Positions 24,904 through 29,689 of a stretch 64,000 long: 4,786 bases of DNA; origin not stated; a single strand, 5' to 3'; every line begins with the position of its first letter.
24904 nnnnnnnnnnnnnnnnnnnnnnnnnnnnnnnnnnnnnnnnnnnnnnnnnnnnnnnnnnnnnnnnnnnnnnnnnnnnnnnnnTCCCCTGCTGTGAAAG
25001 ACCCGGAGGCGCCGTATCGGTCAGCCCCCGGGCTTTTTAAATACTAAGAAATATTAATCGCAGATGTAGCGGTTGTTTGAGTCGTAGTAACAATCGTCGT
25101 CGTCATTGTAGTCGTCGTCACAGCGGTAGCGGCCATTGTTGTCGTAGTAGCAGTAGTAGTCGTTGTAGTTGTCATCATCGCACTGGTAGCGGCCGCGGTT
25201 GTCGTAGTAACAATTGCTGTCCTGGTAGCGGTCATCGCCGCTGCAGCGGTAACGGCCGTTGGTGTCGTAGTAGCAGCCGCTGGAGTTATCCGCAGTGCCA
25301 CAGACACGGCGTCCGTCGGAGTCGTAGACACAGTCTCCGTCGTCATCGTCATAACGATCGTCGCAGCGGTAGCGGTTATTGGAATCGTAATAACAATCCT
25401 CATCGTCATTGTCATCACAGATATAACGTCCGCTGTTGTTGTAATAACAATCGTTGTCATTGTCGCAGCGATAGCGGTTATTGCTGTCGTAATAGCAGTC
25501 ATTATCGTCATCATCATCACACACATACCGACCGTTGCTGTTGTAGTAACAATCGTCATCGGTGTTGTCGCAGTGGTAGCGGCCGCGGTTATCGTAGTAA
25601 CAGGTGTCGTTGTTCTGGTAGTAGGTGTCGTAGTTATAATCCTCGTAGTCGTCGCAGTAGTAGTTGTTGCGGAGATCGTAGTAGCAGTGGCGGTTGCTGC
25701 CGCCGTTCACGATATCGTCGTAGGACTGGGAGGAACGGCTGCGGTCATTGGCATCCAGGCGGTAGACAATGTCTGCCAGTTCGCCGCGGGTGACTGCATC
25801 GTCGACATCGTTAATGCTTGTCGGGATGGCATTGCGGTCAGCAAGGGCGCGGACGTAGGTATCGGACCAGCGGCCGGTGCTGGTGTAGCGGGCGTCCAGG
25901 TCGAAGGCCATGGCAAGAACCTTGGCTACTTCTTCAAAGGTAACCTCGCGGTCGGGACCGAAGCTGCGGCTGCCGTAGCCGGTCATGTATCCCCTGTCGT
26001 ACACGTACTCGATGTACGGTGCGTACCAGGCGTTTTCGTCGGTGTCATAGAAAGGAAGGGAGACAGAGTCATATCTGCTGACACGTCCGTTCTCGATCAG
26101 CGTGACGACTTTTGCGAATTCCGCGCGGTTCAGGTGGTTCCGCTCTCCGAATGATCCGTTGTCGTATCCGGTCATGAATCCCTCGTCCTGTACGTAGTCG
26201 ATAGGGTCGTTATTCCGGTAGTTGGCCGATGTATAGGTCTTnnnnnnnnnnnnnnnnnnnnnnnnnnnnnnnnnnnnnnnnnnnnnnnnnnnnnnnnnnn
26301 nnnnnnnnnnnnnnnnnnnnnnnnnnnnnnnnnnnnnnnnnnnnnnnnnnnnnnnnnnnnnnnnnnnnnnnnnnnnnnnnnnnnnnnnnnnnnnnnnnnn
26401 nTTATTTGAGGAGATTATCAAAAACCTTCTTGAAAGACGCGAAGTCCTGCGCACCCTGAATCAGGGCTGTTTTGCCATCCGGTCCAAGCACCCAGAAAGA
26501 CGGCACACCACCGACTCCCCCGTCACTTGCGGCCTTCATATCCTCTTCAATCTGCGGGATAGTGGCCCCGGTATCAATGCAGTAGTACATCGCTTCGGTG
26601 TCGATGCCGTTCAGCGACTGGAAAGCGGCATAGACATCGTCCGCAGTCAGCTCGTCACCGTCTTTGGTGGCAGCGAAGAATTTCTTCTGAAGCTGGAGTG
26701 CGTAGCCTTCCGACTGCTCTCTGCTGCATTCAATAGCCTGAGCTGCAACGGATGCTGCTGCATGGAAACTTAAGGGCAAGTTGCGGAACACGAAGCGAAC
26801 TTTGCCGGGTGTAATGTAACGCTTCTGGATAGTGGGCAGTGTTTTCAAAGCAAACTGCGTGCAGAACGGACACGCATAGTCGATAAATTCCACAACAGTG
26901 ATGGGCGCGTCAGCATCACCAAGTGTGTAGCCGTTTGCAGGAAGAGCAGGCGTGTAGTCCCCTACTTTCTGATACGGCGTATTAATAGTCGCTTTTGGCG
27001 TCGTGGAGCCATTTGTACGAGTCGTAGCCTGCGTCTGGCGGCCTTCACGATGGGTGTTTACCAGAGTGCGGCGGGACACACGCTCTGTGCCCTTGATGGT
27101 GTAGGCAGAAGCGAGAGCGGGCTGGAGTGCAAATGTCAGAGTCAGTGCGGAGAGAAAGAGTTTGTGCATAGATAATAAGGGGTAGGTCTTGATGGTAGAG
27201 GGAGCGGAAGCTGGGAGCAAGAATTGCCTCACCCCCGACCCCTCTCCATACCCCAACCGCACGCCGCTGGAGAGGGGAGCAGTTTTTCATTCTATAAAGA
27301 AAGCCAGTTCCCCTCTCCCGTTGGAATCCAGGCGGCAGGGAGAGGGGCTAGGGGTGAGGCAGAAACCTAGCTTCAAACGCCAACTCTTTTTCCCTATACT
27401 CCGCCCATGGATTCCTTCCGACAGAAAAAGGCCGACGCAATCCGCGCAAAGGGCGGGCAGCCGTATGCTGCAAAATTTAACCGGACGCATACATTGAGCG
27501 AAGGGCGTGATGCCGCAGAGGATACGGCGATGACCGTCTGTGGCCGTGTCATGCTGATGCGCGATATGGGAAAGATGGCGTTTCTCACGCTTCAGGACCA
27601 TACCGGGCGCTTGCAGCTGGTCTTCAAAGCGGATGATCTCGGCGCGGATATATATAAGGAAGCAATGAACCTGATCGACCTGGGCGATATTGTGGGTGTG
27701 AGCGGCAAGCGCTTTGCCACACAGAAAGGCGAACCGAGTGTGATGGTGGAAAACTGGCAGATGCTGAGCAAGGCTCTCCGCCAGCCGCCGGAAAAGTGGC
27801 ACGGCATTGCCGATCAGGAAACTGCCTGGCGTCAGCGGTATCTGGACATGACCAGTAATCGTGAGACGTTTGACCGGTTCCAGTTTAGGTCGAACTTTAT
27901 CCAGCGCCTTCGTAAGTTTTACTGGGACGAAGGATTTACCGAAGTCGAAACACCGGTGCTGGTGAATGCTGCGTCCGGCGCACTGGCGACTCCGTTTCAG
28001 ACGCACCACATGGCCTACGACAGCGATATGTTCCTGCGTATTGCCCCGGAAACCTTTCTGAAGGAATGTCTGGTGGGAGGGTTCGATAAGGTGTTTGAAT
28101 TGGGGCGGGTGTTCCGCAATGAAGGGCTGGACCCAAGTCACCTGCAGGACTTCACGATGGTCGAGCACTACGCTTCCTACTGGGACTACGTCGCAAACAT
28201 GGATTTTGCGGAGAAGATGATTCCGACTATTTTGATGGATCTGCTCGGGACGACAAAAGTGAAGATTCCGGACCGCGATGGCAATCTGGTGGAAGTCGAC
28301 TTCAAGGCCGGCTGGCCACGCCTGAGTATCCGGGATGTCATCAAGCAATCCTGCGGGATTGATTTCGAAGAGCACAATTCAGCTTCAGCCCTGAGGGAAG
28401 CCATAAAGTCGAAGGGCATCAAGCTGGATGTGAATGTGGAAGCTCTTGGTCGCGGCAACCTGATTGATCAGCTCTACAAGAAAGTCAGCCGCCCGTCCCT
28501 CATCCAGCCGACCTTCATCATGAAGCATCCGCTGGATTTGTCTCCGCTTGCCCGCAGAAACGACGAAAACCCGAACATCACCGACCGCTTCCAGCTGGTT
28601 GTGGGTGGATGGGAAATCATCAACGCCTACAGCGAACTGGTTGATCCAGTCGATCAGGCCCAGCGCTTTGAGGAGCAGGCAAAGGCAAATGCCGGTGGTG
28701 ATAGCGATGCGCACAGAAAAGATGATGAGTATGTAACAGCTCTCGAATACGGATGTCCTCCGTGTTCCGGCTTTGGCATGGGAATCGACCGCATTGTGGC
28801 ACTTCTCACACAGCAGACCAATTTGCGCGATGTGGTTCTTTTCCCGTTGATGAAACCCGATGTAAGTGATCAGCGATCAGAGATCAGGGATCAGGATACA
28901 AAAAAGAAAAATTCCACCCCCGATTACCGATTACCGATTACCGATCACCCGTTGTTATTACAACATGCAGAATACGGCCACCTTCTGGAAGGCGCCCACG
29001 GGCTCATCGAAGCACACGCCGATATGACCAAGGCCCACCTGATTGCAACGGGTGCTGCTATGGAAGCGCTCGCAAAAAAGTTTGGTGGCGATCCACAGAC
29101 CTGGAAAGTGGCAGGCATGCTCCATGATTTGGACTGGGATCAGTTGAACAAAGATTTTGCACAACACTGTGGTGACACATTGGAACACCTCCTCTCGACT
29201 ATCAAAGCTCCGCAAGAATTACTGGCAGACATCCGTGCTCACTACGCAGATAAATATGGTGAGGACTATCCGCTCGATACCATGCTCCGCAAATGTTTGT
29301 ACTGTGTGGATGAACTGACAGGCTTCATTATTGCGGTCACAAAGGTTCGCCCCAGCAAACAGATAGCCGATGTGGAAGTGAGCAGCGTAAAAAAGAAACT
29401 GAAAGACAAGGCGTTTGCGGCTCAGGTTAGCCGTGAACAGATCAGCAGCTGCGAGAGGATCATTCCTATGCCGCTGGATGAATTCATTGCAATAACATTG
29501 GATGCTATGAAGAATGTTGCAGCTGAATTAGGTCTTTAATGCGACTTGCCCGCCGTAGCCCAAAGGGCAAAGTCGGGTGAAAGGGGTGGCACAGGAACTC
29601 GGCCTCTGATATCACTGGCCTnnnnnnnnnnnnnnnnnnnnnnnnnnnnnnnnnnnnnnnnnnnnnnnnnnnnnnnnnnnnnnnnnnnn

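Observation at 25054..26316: SLH-anchored protein ending in 11 '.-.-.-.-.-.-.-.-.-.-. + poly-Asp/Asn' mini-repeats: an unrecognised disulfide-hairpin repeat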

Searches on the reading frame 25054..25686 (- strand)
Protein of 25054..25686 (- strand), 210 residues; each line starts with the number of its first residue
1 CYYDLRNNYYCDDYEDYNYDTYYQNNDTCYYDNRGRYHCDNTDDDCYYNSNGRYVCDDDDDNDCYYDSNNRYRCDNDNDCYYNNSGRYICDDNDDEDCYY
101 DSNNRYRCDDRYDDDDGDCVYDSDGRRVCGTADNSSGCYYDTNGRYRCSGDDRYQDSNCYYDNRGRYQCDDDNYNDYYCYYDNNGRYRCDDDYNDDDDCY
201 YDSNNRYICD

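Call 12: search_solved_structures(query=window:25054-25686:-, max_evalue=10, show_alignments=2)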
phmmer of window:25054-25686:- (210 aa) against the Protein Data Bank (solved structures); distinct sequences matched with E-value up to 10: 17.
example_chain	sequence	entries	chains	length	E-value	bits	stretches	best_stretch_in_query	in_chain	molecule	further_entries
5mc0_A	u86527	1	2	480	0.0087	19.2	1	20-58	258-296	Xaa-Pro dipeptidase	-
5mc5_A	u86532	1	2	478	0.0096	19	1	20-58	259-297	Xaa-Pro dipeptidase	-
5mc4_A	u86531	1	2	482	0.0096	19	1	20-58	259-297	Xaa-Pro dipeptidase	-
5m4g_A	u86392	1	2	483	0.0097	19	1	20-58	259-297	Xaa-Pro dipeptidase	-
5m4j_A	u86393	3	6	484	0.0098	19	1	20-58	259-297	Xaa-Pro dipeptidase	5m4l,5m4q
5mc3_A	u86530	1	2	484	0.0098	19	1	20-58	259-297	Xaa-Pro dipeptidase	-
5mbz_A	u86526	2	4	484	0.0098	19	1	20-58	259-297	Xaa-Pro dipeptidase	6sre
5mby_A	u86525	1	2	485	0.0098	19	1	20-58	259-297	Xaa-Pro dipeptidase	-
6srg_A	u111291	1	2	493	0.01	19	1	20-58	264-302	Xaa-Pro dipeptidase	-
6h2p_A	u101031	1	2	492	0.01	18.9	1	20-58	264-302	Xaa-Pro dipeptidase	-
6h2q_A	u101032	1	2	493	0.01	18.9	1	20-58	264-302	Xaa-Pro dipeptidase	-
6qsb_A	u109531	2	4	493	0.01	18.9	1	20-58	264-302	Xaa-Pro dipeptidase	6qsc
2iw2_A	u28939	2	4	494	0.01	18.9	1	20-58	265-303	XAA-PRO DIPEPTIDASE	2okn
5mc2_A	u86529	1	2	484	0.016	18.3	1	20-58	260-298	Xaa-Pro dipeptidase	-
6srf_A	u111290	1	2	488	0.016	18.3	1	20-58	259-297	Xaa-Pro dipeptidase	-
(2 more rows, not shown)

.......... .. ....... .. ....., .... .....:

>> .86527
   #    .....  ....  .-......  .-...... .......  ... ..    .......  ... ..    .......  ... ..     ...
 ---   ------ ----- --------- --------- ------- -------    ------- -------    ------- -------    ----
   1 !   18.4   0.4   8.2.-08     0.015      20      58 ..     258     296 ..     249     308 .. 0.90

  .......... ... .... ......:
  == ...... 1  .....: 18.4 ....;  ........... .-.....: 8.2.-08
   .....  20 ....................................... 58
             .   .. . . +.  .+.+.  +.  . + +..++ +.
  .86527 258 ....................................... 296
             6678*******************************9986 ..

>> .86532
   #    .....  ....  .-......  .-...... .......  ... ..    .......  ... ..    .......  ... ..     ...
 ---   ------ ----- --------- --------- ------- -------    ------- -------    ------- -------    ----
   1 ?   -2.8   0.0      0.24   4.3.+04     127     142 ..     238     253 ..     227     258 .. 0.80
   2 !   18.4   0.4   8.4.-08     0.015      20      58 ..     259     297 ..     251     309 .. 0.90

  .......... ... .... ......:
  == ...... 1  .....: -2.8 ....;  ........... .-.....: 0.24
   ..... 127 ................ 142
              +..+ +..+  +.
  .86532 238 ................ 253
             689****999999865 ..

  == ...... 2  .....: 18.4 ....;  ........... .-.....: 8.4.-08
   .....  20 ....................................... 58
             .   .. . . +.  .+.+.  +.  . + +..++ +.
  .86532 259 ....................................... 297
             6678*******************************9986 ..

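Call 13: find_homologous_proteins(query=window:25054-25686:-, max_evalue=0.001)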
Query window:25054-25686:-: 234 candidates shared short words with the query, none scored E <= 0.001.

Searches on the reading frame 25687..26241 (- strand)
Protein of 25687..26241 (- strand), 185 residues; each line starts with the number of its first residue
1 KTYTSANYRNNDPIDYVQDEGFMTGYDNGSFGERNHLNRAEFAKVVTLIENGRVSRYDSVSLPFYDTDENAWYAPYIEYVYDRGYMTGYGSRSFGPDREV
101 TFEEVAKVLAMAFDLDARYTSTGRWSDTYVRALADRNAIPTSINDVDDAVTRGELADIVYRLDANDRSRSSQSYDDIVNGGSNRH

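Call 65: search_solved_structures(query=window:25687-26241:-, max_evalue=0.001, show_alignments=2)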
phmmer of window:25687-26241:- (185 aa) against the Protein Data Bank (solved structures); distinct sequences matched with E-value up to 0.001: 8.
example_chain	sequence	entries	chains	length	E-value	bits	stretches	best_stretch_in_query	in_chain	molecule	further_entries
3pyw_A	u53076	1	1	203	3.9e-09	39.8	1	6-122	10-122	S-layer protein sap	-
6bt4_A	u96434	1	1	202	4.1e-09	39.8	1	6-122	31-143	S-layer protein sap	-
9g93_A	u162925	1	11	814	6e-08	36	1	6-122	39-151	S-layer protein sap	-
6cwc_A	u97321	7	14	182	7.7e-08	35.6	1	11-169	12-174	Surface (S-) layer glycoprotein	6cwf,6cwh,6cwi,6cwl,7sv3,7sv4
4aq1_A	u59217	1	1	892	1.2e-07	35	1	17-117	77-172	SBSB PROTEIN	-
4aq1_C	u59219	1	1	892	1.4e-07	34.8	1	17-117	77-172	SBSB PROTEIN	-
6cwm_A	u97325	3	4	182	3.9e-07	33.3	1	11-169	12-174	Surface (S-) layer glycoprotein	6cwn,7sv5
6cwr_A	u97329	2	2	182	2.4e-06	30.8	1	12-169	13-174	Surface (S-) layer glycoprotein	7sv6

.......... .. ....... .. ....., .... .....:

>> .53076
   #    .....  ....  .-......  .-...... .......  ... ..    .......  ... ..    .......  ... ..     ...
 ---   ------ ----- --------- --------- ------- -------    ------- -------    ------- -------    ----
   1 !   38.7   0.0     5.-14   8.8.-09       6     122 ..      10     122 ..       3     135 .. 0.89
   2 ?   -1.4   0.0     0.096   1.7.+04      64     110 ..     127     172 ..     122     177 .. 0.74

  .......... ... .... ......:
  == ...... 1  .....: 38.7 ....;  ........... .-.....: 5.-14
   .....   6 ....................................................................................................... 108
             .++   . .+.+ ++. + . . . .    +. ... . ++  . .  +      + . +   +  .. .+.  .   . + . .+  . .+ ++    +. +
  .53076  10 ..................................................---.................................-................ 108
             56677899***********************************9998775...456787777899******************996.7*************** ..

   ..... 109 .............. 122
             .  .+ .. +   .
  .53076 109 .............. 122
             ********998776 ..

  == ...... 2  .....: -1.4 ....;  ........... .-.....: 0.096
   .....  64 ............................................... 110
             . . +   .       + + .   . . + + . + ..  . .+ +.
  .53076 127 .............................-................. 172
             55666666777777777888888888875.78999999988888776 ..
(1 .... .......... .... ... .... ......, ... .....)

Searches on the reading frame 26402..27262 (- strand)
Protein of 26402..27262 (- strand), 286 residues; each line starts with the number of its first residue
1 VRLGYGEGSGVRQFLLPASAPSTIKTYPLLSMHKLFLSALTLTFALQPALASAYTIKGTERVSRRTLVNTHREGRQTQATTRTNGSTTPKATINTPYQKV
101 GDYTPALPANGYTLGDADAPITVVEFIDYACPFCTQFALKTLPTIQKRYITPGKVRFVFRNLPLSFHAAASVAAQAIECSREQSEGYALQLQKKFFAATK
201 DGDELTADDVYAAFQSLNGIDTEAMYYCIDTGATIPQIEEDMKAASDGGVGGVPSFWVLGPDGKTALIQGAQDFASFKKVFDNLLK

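Call 20: search_protein_families(library=pfam, proteins=[window:26402-27262:-], max_evalue=0.01)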
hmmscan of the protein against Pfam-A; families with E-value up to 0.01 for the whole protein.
window:26402-27262:- (286 aa): 3 families
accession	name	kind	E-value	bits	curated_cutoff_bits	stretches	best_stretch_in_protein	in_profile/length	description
PF13462.12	Thioredoxin_4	-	3.7e-23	83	23.2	1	111-260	5-147/165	Thioredoxin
PF01323.26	DSBA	-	4.4e-15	56.4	25.6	1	122-279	1-188/191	DSBA-like thioredoxin domain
PF13098.12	Thioredoxin_2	-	5.5e-06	27.1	27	1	122-280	8-103/104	Thioredoxin-like domain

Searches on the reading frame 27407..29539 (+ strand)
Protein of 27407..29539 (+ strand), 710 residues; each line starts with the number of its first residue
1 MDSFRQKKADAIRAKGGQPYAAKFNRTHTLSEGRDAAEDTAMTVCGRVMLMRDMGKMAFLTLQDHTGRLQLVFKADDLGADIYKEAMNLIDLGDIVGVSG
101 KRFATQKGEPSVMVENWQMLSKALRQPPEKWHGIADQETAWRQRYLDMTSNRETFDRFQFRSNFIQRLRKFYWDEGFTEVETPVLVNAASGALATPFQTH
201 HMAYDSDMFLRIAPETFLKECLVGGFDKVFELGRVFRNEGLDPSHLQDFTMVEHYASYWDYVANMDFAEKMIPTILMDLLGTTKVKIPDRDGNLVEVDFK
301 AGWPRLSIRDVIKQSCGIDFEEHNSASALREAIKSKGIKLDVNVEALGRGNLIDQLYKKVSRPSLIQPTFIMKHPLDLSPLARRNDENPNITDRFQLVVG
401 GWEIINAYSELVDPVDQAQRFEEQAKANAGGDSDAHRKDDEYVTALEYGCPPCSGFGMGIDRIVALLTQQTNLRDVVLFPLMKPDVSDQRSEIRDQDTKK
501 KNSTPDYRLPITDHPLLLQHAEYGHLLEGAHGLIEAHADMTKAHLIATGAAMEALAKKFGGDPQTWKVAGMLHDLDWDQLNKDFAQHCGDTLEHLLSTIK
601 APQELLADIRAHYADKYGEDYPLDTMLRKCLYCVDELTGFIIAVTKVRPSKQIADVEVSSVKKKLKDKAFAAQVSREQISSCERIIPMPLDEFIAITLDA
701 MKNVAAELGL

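Call 20: search_protein_families(library=pfam, proteins=[window:27407-29539:+], max_evalue=0.01)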
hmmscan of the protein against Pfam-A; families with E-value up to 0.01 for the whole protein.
window:27407-29539:+ (710 aa): 3 families
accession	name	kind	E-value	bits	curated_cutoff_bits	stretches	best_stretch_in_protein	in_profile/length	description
PF00152.25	tRNA-synt_2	-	2.5e-77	260.4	25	1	136-482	1-307/308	tRNA synthetases class II (D, K and N)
PF01336.31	tRNA_anti-codon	-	9.4e-18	64.4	27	1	43-120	2-75/75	OB-fold nucleic acid binding domain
PF01409.25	tRNA-synt_2d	-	5.3e-06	26.5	19.8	0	228-286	104-161/246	tRNA synthetases class II core domain (F)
